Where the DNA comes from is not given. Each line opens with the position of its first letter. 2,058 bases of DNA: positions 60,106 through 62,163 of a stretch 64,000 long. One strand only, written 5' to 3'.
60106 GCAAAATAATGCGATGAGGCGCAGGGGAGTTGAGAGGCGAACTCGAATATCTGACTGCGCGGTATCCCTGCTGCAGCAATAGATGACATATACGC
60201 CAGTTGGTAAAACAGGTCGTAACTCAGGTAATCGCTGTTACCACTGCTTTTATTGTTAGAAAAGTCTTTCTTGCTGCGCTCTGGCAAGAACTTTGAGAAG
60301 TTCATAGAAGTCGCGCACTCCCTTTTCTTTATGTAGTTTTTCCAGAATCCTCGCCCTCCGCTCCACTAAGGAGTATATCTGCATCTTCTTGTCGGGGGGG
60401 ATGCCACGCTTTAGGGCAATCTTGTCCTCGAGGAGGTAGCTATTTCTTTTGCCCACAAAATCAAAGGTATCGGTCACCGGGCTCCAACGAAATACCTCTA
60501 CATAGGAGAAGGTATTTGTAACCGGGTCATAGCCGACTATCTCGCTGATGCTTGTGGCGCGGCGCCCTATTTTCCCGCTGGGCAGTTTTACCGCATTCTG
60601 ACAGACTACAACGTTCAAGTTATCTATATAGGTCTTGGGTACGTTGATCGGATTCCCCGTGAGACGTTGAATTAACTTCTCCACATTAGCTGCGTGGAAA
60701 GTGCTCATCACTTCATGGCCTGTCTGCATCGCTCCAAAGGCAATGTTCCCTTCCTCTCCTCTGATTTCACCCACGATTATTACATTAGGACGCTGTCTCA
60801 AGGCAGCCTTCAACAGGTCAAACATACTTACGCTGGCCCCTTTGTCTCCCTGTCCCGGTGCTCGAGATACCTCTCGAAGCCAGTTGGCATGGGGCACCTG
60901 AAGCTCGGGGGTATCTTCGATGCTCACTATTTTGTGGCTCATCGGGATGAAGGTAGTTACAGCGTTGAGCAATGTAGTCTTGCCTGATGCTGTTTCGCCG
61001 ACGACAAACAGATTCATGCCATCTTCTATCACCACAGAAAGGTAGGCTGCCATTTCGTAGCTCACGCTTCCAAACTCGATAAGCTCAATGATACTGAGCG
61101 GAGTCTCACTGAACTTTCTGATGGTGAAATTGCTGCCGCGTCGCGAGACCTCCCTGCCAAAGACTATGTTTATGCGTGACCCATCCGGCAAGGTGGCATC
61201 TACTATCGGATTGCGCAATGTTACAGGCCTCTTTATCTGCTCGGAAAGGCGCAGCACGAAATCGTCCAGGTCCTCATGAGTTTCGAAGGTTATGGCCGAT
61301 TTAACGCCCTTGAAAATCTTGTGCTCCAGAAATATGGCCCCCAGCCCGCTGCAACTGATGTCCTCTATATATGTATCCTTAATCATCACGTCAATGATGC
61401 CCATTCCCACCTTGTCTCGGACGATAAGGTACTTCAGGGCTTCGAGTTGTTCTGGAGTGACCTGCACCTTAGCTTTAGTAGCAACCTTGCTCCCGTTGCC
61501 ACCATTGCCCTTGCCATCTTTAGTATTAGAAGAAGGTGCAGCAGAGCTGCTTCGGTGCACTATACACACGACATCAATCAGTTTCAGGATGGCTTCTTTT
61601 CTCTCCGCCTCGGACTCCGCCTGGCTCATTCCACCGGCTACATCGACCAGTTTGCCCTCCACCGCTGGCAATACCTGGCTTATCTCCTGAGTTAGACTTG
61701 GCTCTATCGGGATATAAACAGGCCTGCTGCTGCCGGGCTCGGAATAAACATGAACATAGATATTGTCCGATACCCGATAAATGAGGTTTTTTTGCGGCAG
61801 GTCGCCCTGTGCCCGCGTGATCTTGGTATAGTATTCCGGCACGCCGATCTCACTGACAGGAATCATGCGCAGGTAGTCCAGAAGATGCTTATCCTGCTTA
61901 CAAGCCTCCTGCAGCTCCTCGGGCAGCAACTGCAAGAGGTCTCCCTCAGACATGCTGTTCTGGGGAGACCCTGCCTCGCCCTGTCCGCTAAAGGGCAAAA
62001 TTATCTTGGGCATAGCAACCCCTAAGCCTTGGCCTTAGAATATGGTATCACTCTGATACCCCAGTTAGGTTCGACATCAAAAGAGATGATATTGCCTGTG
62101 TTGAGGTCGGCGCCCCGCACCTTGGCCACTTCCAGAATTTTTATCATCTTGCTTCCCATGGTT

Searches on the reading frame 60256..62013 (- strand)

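Call 55: search_protein_families(library=pfam, proteins=[window:60256-62013:-], max_evalue=0.01)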
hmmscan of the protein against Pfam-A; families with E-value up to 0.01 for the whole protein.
window:60256-62013:- (585 aa): 6 families
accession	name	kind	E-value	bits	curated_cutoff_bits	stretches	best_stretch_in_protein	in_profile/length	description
PF00437.27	T2SSE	-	3.3e-40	138.3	24.9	1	204-476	5-279/370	Type II/IV secretion system protein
PF13191.12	AAA_16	-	0.00093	20.2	32.6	1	324-382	15-73/167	AAA ATPase domain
PF13401.12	AAA_22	-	0.0035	18.1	27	0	333-417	6-93/130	AAA domain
PF00005.33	ABC_tran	-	0.0039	18.2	25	1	325-368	4-47/137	ABC transporter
PF13555.12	AAA_29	-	0.0039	17.3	27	1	331-356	22-46/61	P-loop containing region of AAA domain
PF01926.29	MMR_HSR1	-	0.0048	17.4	21.9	0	336-354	3-21/113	50S ribosome-binding GTPase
